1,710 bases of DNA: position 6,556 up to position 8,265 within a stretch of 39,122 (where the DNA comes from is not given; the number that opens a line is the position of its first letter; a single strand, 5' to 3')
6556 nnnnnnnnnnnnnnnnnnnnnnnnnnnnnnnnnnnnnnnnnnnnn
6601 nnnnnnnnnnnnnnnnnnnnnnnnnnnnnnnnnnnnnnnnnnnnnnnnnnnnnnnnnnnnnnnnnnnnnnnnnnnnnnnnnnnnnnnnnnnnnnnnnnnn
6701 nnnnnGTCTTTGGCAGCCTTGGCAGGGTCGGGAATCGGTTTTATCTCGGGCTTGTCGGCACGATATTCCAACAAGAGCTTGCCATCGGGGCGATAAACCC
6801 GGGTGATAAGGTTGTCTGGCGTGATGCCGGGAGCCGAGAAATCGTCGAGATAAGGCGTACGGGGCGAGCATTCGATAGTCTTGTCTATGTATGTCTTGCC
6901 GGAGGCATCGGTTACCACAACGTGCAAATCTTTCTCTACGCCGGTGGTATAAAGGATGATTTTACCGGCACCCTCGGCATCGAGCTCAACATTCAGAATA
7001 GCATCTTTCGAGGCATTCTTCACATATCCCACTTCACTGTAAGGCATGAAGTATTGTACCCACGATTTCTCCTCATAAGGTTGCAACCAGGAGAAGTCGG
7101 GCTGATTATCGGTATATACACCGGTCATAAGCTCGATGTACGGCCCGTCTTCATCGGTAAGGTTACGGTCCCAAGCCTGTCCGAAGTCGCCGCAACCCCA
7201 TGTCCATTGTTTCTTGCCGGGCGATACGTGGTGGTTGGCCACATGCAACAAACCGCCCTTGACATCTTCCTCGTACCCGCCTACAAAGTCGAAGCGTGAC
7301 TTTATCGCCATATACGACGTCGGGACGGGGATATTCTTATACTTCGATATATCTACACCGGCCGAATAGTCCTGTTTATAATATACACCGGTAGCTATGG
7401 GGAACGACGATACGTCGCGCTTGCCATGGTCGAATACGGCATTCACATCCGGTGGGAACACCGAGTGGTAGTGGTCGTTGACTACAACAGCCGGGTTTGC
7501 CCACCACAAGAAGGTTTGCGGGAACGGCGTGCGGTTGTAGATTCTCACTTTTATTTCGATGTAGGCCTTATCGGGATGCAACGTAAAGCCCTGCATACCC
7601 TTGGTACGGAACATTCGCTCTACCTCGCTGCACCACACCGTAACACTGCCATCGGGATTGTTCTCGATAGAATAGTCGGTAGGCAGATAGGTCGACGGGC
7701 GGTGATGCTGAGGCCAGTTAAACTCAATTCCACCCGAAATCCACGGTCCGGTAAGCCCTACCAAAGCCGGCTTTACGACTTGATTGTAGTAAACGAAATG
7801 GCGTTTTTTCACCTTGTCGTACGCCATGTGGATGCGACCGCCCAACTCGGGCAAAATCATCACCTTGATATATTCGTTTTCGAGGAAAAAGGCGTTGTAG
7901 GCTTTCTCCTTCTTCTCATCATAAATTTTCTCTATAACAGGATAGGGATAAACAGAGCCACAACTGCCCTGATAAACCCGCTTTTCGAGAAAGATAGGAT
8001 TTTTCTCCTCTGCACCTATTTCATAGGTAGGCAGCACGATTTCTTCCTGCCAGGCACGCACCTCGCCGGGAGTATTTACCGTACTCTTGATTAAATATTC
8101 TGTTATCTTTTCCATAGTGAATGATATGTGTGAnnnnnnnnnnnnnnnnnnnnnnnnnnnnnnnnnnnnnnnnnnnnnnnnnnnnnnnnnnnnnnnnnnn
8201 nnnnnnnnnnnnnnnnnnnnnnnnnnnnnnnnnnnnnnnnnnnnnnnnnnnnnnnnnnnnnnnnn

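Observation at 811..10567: AraC-divergent operon: MFS sugar porter + signal-less 1112-aa DUF5107/TPR protein + periplasmic GH97 + tandem esterase (candidate undescribed cytoplasmic arm of the PUL)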

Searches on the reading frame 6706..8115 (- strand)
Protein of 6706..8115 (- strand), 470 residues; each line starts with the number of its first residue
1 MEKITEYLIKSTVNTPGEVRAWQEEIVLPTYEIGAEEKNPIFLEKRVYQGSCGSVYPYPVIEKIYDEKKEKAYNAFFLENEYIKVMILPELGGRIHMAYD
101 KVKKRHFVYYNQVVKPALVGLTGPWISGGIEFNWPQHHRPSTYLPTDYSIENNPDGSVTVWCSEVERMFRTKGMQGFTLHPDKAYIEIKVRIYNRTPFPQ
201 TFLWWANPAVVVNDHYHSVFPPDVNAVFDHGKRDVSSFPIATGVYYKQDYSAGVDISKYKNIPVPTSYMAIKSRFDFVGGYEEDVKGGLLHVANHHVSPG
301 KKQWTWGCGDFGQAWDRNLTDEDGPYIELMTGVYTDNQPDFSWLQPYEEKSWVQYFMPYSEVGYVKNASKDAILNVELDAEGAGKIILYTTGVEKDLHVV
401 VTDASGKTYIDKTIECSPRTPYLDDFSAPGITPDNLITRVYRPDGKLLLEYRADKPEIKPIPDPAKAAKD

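Call 17: search_protein_representatives(protein=window:6706-8115:-)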
Query: 470 residues. Proteins with E-value up to 0.001 (for the whole library): 4052; up to 1e-10: 2698; up to 1e-30: 983. The best 150 are listed.
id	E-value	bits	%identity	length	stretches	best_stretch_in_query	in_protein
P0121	3.8e-212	721.8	68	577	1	20-468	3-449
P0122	3.9e-194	662.3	66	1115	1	19-468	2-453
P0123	1.9e-192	656.7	68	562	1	19-446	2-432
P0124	1.4e-185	634.2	79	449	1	19-346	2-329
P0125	7.8e-184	628.4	61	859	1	20-466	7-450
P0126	6.9e-183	625.2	59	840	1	18-465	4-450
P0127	1.3e-181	621.1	62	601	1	22-466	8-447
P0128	1.3e-181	621.0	61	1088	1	17-467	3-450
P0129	1.6e-178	610.8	60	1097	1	21-469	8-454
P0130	1.7e-178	610.8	60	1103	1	19-467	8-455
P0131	1.9e-178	610.6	61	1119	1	18-466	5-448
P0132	1.4e-172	591.2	56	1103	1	19-467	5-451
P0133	2.9e-170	583.6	59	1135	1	22-466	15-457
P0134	3.4e-170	583.4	68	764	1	74-429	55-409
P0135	5.4e-170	582.7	57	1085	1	19-467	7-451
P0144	4.2e-156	536.9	55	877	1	17-466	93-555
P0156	4.6e-143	493.9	50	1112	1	18-465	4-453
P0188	1.8e-127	442.5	47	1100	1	17-469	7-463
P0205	3.3e-122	425.1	47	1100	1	18-467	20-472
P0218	3.8e-116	405.1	42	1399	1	21-466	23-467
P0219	2.1e-115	402.7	44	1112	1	22-458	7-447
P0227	1.0e-113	397.0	43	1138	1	17-464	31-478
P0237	3.5e-110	385.4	40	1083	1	19-466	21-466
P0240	1.1e-109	383.8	39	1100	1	9-469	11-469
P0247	3.0e-107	375.7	41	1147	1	18-463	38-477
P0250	1.5e-106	373.4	40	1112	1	18-463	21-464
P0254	8.8e-106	370.9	41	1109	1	23-462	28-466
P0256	1.3e-105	370.4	41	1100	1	18-460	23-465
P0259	2.2e-105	369.6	40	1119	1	6-463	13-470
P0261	4.7e-104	365.2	41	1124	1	16-459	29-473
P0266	6.8e-102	358.1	41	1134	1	19-465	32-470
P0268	1.5e-101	356.9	42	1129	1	22-469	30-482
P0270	6.5e-101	354.8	39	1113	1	19-466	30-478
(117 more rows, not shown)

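Call 41: list_cluster_members(proteins=[P0270, P0268, P0266, P0261, P0259, P0254, P0250, P0247, P0240, P0218])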
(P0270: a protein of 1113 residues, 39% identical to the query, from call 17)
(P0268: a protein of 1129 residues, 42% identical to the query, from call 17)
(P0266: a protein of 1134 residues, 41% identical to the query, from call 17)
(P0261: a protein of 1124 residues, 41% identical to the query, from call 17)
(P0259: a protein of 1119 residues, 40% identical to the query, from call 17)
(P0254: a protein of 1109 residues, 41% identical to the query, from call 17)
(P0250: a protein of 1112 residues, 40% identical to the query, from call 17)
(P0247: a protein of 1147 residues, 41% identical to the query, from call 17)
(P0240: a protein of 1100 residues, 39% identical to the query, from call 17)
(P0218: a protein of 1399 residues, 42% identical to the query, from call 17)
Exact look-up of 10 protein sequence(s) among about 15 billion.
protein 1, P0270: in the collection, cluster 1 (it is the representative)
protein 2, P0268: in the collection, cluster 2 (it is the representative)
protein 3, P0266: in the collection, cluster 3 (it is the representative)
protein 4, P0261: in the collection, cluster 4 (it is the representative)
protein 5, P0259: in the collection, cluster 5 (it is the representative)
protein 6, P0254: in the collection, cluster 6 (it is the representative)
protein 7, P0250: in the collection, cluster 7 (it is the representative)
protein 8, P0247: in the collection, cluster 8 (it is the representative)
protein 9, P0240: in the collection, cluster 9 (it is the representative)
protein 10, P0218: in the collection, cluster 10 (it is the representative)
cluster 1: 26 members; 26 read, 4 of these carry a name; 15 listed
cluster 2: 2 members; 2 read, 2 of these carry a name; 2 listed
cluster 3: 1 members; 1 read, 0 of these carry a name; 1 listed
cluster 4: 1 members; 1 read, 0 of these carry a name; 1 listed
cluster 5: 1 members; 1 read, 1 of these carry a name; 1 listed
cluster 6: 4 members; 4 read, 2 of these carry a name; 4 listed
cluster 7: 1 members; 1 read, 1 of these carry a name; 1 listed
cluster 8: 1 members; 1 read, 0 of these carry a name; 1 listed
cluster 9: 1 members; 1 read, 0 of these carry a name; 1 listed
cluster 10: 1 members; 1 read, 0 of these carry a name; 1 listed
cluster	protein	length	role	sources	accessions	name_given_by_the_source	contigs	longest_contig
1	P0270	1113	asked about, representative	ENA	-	-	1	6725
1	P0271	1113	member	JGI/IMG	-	tetratricopeptide (TPR) repeat protein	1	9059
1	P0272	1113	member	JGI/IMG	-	tetratricopeptide (TPR) repeat protein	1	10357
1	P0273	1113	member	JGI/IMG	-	tetratricopeptide (TPR) repeat protein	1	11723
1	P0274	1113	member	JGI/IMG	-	tetratricopeptide (TPR) repeat protein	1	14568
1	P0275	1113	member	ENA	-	-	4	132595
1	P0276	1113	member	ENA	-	-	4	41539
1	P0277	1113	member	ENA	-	-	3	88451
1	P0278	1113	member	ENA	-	-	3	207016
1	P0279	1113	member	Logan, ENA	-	-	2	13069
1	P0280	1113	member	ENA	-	-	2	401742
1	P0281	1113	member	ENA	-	-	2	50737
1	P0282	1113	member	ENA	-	-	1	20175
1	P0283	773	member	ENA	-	-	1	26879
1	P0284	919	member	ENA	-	-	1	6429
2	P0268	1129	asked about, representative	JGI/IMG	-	tetratricopeptide (TPR) repeat protein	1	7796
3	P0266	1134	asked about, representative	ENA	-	-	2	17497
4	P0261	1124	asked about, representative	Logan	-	-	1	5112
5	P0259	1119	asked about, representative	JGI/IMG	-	tetratricopeptide (TPR) repeat protein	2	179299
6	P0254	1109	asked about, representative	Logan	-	-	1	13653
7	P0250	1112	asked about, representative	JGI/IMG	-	tetratricopeptide (TPR) repeat protein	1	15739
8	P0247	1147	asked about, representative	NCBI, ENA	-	-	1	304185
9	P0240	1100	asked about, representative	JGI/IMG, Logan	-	-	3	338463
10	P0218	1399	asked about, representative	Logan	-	-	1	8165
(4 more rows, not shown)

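Call 42: find_encoding_contigs(protein=P0247, flank=10000, max_places=1)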
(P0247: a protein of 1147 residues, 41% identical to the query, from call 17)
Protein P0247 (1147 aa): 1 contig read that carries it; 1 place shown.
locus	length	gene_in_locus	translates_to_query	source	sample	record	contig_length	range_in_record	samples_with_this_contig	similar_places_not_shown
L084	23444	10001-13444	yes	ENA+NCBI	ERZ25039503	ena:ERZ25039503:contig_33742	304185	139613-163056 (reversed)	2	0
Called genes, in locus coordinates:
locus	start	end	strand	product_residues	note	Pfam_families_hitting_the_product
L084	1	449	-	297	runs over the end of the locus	-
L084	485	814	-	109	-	-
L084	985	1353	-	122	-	-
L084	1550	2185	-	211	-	-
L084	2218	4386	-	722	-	PF02897:Peptidase_S9_N, PF00326:Peptidase_S9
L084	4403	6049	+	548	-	PF13646:HEAT_2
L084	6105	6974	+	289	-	PF01261:AP_endonuc_2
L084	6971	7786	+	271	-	PF06283:ThuA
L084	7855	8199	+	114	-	-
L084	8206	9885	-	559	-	PF14587:Glyco_hydr_30_2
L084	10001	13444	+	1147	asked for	PF17128:DUF5107, PF07719:TPR_2 (faint), PF13174:TPR_6 (faint), PF13181:TPR_8 (faint), PF13428:TPR_14 (faint), PF13431:TPR_17 (faint), PF13432:TPR_16 (faint), PF14559:TPR_19 (faint), +1 more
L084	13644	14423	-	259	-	-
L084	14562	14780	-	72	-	-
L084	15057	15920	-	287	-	PF02585:PIG-L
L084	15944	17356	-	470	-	-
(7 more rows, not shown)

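Call 43: find_encoding_contigs(protein=P0240, flank=10000, max_places=1)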
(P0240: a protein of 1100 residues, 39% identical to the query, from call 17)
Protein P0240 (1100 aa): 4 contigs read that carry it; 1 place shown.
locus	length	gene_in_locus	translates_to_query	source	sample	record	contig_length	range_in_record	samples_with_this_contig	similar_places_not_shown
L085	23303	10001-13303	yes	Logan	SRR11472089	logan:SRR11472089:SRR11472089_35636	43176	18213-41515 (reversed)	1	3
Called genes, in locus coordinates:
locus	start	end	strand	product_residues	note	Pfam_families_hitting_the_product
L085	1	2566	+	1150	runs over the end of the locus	PF13620:CarboxypepD_reg, PF13715:CarbopepD_reg_2, PF07715:Plug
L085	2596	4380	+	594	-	PF14322:SusD-like_3, PF07980:SusD_RagB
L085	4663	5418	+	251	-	-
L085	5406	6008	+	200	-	PF22842:Pel9A-like_beta_helix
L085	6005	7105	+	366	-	PF13229:Beta_helix (weak)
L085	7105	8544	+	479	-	PF00884:Sulfatase, PF01663:Phosphodiest (faint), PF16347:SGSH_C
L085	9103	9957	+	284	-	PF00722:Glyco_hydro_16, PF26113:GH16_XgeA, PF03935:SKN1_KRE6_Sbg1 (weak)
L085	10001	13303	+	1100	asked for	PF17128:DUF5107, PF00515:TPR_1 (faint), PF07719:TPR_2 (faint), PF13181:TPR_8 (faint), PF13424:TPR_12 (faint), PF13428:TPR_14 (faint), PF14559:TPR_19 (faint), PF25064:ARM_TT21_5th (faint), +1 more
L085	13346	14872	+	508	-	PF00884:Sulfatase, PF16347:SGSH_C (weak)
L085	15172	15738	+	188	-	PF07638:Sigma70_ECF (weak), PF13412:HTH_24 (faint), PF04542:Sigma70_r2, PF04545:Sigma70_r4, PF08281:Sigma70_r4_2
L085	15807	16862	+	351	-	PF04773:FecR, PF16344:FecR_C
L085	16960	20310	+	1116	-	PF13620:CarboxypepD_reg, PF13715:CarbopepD_reg_2, PF07715:Plug, PF00593:TonB_dep_Rec_b-barrel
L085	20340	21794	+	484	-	PF14322:SusD-like_3, PF12771:SusD-like_2 (weak), PF07980:SusD_RagB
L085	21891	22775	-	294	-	PF04542:Sigma70_r2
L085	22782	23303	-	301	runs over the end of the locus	PF00561:Abhydrolase_1, PF12697:Abhydrolase_6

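Call 44: find_encoding_contigs(protein=P0259, flank=10000, max_places=1)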
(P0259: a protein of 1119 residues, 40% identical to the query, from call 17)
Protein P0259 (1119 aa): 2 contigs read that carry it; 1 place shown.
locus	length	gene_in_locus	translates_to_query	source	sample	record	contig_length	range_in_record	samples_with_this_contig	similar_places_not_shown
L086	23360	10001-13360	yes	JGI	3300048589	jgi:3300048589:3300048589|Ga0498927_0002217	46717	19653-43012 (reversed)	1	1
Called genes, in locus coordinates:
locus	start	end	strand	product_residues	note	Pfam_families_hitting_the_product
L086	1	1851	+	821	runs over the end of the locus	PF02368:Big_2 (weak), PF07583:PSCyt2, PF07587:PSD1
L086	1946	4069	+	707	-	PF07635:PSCyt1, PF23414:Beta-prop_EML_2, PF25172:Beta-prop_WDR3_2nd, PF25174:Beta-prop_THOC3, PF25391:WD40_Gbeta, PF23409:Beta-prop_EML, PF24807:WD40_CDC20-Fz, PF23414:Beta-prop_EML_2, +28 more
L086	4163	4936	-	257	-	PF01261:AP_endonuc_2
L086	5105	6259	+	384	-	PF00437:T2SSE, PF13191:AAA_16 (faint)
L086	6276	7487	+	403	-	PF22842:Pel9A-like_beta_helix, PF13229:Beta_helix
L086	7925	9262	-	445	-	-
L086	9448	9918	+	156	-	PF14353:CpXC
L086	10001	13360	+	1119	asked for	PF17128:DUF5107, PF00515:TPR_1 (faint), PF07719:TPR_2 (faint), PF13174:TPR_6 (faint), PF13181:TPR_8 (faint), PF13414:TPR_11 (faint), PF13424:TPR_12 (weak), PF13428:TPR_14 (faint), +4 more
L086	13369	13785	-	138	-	PF01740:STAS, PF13466:STAS_2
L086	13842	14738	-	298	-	PF00702:Hydrolase (weak), PF13419:HAD_2 (faint)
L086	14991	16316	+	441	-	PF03109:ABC1 (faint), PF00069:Pkinase, PF07714:PK_Tyr_Ser-Thr, PF01636:APH (faint)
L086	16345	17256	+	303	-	PF07596:SBP_bac_10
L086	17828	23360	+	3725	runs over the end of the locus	PF00082:Peptidase_S8, PF13205:Big_5 (faint), PF19077:Big_13 (faint), PF07602:DUF1565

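Call 48: predict_structure(alignment_id=A2)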
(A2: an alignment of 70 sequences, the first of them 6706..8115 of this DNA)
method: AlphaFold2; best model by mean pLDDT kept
length: 470 residues; sequences in the alignment: 70
mean_pLDDT: 95.0   pTM: 0.93
mean pLDDT of the five models: 95.0, 94.1, 93.8, 93.7, 93.3
residues with pLDDT >= 90: 419; 70-90: 47; 50-70: 4; < 50: 0
segments of 3 or more residues with pLDDT < 50: none
pLDDT, mean of each block of 10 residues (from residue 1): 81 95 97 91 77 86 95 98 98 98 97 94 94 90 96 98 95 98 98 97 96 97 95 95 96 98 97 95 97 97 97 95 95 92 96 98 98 97 98 98 97 98 98 96 98 86 89
secondary structure, 60 per line:
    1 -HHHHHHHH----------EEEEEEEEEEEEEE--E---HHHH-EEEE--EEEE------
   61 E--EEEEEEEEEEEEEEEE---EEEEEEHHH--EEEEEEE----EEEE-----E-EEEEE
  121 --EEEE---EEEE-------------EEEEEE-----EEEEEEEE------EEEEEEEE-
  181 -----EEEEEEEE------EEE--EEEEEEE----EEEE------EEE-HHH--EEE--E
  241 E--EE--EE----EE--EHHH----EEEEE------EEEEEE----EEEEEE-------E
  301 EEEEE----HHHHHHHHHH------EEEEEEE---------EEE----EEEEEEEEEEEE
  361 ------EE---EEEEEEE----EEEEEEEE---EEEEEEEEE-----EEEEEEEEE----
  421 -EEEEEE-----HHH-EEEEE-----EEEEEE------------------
elements in order: H2-9 E20-33 H40-43 E45-48 E51-54 E64-79 E83-88 E94-100 E105-108 E116-120 E123-126 E130-133 E147-152 E158-165 E172-179 E186-193 E200-202 E205-211 E216-219 E226-228 E235-237 E266-270 E277-282 E287-292 E300-305 H310-319 E326-332 E342-344 E349-360 E372-378 E383-390 E394-402 E408-416 E422-427 E437-441 E447-452

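Call 50: fold_search(model_id=the predicted structure, library=pdb)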
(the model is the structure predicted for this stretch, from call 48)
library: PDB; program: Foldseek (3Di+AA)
matches with E <= 10: 1057; with E <= 0.001: 100
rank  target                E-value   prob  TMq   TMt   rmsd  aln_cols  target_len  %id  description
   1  5cd6_A                2.0e-25  1.00  0.63  0.52   3.5       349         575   22  Crystal structure of a TPR-domain containing protein (BDI_1685) from Parabacteroides distasonis ATCC 8503 at 2.26 A re (released 2015-07-29)
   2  3mwx_A                1.3e-12  1.00  0.43  0.60   6.2       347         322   10  Crystal structure of a putative galactose mutarotase (BSU18360) from BACILLUS SUBTILIS at 1.45 A resolution (released 2010-07-07)
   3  4bze_B                1.9e-12  1.00  0.42  0.60   8.3       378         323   10  Crystal structure of galactose mutarotase GalM from Bacillus subtilis (released 2014-08-13)
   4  3k25_A                3.9e-11  1.00  0.42  0.65   5.9       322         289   12  Crystal Structure of Slr1438 protein from Synechocystis sp. PCC 6803, Northeast Structural Genomics Consortium Target  (released 2009-10-13)
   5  3q1n                  3.9e-10  1.00  0.41  0.62   5.7       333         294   11  Crystal structure of a galactose mutarotase-like protein (LSEI_2598) from Lactobacillus casei ATCC 334 at 1.61 A resolut (released 2011-01-19)
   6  7ufs_A                5.9e-10  1.00  0.33  0.17  12.5       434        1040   11  Cryo-EM Structure of Bl_Man38B at 3.4 A (released 2022-11-16)
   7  3ty1_A                8.5e-10  1.00  0.44  0.52  12.4       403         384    9  Crystal structure of a putative aldose 1-epimerase (KPN_04629) from Klebsiella pneumoniae subsp. pneumoniae MGH 78578  (released 2011-12-28)
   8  6sd0_A                1.8e-09  1.00  0.34  0.17  17.8       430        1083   10  Structure of beta-galactosidase from Thermotoga maritima. (released 2020-01-15)
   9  3nre_A                2.7e-09  1.00  0.40  0.61   6.8       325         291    9  Crystal structure of a Putative aldose 1-epimerase (b2544) from ESCHERICHIA COLI K12 at 1.59 A resolution (released 2010-09-15)
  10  3os7_A                5.2e-09  1.00  0.39  0.52   7.6       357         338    9  Crystal structure of a galactose mutarotase-like protein (CA_C0697) from CLOSTRIDIUM ACETOBUTYLICUM at 1.80 A resoluti (released 2010-10-13)
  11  2ciq                  1.2e-08  1.00  0.43  0.66   5.6       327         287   12  Structure-based functional annotation: Yeast ymr099c codes for a D- hexose-6-phosphate mutarotase. (released 2006-07-11)
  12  2htb_A                1.8e-08  1.00  0.43  0.65   5.0       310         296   11  Crystal Structure of a putative mutarotase (YeaD) from Salmonella typhimurium in monoclinic form (released 2007-01-23)
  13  2cir                  2.0e-08  1.00  0.42  0.64   5.5       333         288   13  Structure-based functional annotation: Yeast ymr099c codes for a D- hexose-6-phosphate mutarotase. Complex with glucose- (released 2006-07-12)
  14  3dcd_A                2.0e-08  1.00  0.39  0.57   6.8       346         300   11  X-ray structure of the galactose mutarotase related enzyme Q5FKD7 from Lactobacillus acidophilus at the resolution 1.9 (released 2008-07-29)
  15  6al2_A                3.6e-08  1.00  0.32  0.31  10.0       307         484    8  Crystal structure of E. coli YidC at 2.8 A resolution (released 2018-11-07)
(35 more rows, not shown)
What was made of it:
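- On DUF5107 (Pfam PF17128): Foldseek E 2e-25, rmsd 3.5 A (call 50).
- On Aldose 1-epimerase / galactose mutarotase (PF01263): Best non-self Foldseek hits are 3MWX, 4BZE, 3K25, 2HTB and 2CIQ, probability 1.0, TM 0.60-0.68 (call 50).
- Closest known: BDI_1685 of Parabacteroides distasonis. Same: It has the same DUF5107 beta-sandwich (Foldseek E 2e-25, rmsd 3.5 A over 349 columns, call 50) followed by a helical domain.
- Closest known: Aldose-1-epimerase family. Same: The beta-supersandwich fold is shared (TM 0.60-0.68 normalised to the target, call 50).
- After 5CD6, the closest structures to the N-domain are stand-alone aldose-1-epimerases, E 1e-12 to 1e-8, TM 0.60-0.68 normalised to the target (call 50). 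The nearest structural relatives are catalytic aldose-1-epimerases rather than the non-catalytic sandwich domains of GH or PL enzymes (call 50). Mutarotase-like sandwiches are used non-catalytically elsewhere, for example the YidC P1 domain and NDH subunits among the fold hits (call 50).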
